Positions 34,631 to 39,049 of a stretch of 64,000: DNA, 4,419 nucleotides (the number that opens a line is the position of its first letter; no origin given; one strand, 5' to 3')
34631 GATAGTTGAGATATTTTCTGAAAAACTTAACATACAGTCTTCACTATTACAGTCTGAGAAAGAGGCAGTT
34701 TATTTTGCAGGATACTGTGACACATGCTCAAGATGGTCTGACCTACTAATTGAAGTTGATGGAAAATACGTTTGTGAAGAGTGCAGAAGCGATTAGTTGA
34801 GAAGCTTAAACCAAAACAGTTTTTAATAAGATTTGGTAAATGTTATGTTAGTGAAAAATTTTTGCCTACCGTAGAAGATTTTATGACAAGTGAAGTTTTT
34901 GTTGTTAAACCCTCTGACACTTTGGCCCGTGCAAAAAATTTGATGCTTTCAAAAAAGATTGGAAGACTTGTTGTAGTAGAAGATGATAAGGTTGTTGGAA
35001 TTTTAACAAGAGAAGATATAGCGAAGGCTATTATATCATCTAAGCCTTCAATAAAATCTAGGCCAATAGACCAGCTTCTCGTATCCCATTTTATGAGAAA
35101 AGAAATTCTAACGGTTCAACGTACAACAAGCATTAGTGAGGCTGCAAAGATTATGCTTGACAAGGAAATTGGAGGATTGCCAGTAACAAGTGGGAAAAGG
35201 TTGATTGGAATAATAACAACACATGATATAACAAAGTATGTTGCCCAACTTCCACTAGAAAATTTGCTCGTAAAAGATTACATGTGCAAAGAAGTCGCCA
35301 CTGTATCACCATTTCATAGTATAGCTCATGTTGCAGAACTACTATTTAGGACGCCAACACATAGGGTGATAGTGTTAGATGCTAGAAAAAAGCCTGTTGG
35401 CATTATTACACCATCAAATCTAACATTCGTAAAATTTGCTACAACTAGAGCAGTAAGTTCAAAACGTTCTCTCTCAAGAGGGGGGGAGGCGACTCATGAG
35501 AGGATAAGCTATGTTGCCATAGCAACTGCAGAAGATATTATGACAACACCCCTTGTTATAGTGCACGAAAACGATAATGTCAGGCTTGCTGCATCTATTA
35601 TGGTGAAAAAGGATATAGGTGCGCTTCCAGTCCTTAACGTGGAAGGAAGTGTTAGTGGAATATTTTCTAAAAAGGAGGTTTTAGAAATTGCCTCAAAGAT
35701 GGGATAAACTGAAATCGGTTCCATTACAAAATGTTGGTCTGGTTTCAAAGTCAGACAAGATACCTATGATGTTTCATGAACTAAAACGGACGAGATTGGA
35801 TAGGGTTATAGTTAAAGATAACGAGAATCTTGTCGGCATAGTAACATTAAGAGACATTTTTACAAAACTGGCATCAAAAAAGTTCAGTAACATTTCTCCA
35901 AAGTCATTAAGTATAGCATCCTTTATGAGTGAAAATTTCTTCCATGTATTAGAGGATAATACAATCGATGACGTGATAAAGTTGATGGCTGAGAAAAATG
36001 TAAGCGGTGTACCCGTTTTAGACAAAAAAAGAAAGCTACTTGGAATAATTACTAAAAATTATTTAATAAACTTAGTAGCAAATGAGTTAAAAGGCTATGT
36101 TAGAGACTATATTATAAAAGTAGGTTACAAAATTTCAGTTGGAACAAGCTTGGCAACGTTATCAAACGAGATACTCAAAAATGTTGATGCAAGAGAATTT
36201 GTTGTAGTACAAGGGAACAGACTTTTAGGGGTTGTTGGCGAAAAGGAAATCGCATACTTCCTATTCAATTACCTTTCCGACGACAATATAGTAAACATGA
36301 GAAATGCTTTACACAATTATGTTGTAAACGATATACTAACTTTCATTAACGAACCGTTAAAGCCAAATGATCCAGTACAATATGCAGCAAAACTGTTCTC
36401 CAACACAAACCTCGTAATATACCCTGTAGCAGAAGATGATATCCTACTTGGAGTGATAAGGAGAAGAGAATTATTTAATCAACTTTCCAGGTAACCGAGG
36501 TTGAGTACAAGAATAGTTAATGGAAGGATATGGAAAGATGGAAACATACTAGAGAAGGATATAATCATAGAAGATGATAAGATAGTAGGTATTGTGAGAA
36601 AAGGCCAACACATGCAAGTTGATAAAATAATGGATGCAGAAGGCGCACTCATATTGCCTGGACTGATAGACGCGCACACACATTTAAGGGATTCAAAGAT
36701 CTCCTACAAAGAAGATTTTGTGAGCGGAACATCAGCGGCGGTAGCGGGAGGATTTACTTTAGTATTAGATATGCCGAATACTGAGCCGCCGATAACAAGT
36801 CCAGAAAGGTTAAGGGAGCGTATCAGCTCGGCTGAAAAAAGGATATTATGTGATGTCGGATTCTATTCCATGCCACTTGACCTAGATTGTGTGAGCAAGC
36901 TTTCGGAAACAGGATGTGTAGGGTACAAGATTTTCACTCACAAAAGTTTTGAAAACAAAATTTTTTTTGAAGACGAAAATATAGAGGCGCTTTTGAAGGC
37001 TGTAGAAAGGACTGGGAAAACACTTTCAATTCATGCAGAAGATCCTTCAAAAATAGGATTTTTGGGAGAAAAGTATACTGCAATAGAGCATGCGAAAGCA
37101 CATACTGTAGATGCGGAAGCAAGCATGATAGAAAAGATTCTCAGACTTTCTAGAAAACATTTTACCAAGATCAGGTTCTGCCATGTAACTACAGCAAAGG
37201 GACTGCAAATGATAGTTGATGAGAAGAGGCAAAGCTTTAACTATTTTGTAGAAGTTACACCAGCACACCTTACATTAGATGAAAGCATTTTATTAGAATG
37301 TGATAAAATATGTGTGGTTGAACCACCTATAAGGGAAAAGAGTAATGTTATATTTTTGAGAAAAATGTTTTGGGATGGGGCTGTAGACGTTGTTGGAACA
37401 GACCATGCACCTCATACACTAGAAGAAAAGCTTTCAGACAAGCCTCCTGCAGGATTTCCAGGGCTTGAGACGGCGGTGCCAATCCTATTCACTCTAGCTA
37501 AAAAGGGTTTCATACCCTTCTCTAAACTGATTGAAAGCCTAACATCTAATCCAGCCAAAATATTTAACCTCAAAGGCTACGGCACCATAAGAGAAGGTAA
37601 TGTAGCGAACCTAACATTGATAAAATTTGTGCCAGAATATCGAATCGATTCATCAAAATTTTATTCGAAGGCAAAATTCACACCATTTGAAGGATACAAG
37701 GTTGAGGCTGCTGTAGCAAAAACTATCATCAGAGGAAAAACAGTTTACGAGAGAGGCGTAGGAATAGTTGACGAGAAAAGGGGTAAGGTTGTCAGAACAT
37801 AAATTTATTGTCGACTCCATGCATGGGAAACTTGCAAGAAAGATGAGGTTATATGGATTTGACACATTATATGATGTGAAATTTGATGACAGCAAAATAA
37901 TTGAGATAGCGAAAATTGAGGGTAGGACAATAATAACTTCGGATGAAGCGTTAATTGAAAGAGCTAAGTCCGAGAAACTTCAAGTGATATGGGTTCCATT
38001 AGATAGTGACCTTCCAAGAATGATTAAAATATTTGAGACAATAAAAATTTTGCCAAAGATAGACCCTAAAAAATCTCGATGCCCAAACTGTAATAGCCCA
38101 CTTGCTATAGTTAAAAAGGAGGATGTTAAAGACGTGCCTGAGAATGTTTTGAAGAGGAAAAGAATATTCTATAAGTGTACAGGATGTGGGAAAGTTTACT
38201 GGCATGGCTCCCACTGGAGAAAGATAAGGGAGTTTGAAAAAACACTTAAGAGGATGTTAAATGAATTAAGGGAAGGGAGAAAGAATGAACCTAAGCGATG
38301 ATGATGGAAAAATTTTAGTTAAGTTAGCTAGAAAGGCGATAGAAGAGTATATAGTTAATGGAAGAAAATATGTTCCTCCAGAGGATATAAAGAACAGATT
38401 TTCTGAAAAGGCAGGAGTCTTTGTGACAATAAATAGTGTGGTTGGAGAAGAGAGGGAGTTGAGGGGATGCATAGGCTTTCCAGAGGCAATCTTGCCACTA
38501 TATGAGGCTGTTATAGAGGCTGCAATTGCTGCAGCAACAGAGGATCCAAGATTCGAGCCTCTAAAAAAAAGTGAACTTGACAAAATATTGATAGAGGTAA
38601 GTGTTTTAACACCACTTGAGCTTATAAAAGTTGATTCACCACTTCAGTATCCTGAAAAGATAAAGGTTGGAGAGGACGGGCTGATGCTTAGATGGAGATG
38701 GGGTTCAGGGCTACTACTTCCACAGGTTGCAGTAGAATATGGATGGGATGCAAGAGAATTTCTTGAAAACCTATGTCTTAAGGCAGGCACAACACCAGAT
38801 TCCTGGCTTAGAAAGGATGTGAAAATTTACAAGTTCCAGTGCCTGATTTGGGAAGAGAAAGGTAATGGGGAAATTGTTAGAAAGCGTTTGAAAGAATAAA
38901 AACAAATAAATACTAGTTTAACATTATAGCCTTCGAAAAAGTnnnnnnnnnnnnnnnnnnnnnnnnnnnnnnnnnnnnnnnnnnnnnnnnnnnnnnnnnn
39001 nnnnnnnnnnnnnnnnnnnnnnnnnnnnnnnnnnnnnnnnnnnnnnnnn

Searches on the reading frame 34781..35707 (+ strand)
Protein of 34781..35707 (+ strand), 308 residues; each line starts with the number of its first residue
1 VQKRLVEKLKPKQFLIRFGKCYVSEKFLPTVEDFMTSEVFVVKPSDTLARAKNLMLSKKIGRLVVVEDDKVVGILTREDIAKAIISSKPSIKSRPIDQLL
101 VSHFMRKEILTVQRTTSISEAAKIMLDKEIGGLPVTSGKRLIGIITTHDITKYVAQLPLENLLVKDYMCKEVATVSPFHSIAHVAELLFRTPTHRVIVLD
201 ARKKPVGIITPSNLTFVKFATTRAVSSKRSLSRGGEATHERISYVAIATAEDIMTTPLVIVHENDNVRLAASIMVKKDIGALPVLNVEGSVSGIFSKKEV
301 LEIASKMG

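Call 102: search_protein_families(library=pfam, proteins=[window:34781-35707:+], max_evalue=0.0001)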
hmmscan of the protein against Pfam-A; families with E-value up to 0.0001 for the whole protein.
window:34781-35707:+ (308 aa): 1 family
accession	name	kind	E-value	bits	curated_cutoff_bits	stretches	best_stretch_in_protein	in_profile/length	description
PF00571.33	CBS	-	1.6e-54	182.4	24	4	31-85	1-56/57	CBS domain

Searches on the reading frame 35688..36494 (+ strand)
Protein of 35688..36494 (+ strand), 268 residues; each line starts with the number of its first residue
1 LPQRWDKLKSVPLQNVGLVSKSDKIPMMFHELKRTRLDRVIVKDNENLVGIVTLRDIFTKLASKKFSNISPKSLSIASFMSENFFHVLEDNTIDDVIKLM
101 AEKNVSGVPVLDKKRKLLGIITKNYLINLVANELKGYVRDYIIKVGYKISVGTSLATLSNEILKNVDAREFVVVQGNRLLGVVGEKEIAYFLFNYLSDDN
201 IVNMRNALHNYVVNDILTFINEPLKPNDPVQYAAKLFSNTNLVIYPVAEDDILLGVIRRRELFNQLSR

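Call 102: search_protein_families(library=pfam, proteins=[window:35688-36494:+], max_evalue=0.0001)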
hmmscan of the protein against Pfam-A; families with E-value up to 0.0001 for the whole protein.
window:35688-36494:+ (268 aa): 1 family
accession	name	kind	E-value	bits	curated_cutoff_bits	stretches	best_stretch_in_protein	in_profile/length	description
PF00571.33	CBS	-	1.2e-29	102.8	24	2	77-130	2-55/57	CBS domain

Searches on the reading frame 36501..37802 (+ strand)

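Call 58: search_protein_families(library=pfam, proteins=[window:36501-37802:+], max_evalue=0.0001)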
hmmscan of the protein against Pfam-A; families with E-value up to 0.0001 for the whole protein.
window:36501-37802:+ (433 aa): 2 families
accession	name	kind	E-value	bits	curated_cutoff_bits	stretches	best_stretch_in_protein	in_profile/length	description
PF01979.26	Amidohydro_1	-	1.2e-25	90.9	25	1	51-415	2-345/345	Amidohydrolase family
PF07969.17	Amidohydro_3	-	6.9e-13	49.3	29.7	1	338-416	407-472/472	Amidohydrolase family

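Call 66: search_protein_families(library=ncbifam, proteins=[window:36501-37802:+], max_evalue=0.00001)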
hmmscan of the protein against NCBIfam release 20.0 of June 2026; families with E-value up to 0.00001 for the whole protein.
window:36501-37802:+ (433 aa): 56 families (the best 25 are shown)
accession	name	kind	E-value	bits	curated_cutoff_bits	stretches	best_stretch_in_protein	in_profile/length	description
TIGR00857.1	pyrC_multi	subfamily_domain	2.4e-108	362.8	279.05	1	15-418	2-411/412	dihydroorotase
NF003271.0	PRK04250.1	equivalog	6.2e-93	311.6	405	1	5-432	5-403/407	dihydroorotase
NF002668.0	PRK02382.1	equivalog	2.3e-82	277.1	452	1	7-432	10-427/436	dihydroorotase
NF006559.0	PRK09060.1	equivalog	3.2e-82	276.2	482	1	5-432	9-437/444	dihydroorotase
NF005751.0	PRK07575.1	equivalog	1.7e-75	254.1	529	1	10-430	12-433/440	dihydroorotase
TIGR03178.1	allantoinase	equivalog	1.4e-71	241.6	357.85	1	7-432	6-440/441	allantoinase AllB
NF006688.0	PRK09236.1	equivalog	2.2e-71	241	535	1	3-429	4-438/444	dihydroorotase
NF001541.2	PRK00369.1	equivalog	1e-70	238.3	310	1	17-419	9-386/400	dihydroorotase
NF006837.0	PRK09357.1-2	equivalog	2.3e-70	237.3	575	1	1-419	1-425/428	dihydroorotase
NF006841.0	PRK09357.2-2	equivalog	7.3e-66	222.6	640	1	13-418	13-419/421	dihydroorotase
NF004839.0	PRK06189.1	equivalog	6.1e-65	219.6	631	1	7-432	9-446/451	allantoinase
NF006839.0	PRK09357.1-4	equivalog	1.6e-64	218.1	576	1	17-417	18-421/422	dihydroorotase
NF006844.0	PRK09357.2-5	equivalog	3.3e-64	217.5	701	1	7-417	8-421/422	dihydroorotase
NF058539.1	ergo_uti2_ErtD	equivalog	6.1e-64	216.6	650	1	4-432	4-446/449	hydantoin-5-propionate amidohydrolase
NF006836.0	PRK09357.1-1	equivalog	3.1e-61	207.4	538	1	18-419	16-427/432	dihydroorotase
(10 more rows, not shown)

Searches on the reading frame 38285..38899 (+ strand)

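Call 103: search_protein_families(library=pfam, proteins=[window:38285-38899:+], max_evalue=0.0001)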
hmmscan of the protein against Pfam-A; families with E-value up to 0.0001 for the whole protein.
window:38285-38899:+ (204 aa): 1 family
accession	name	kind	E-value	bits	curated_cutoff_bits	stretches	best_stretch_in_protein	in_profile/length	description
PF01871.22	AMMECR1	-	6.8e-55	185.6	25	1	12-187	1-166/168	AMMECR1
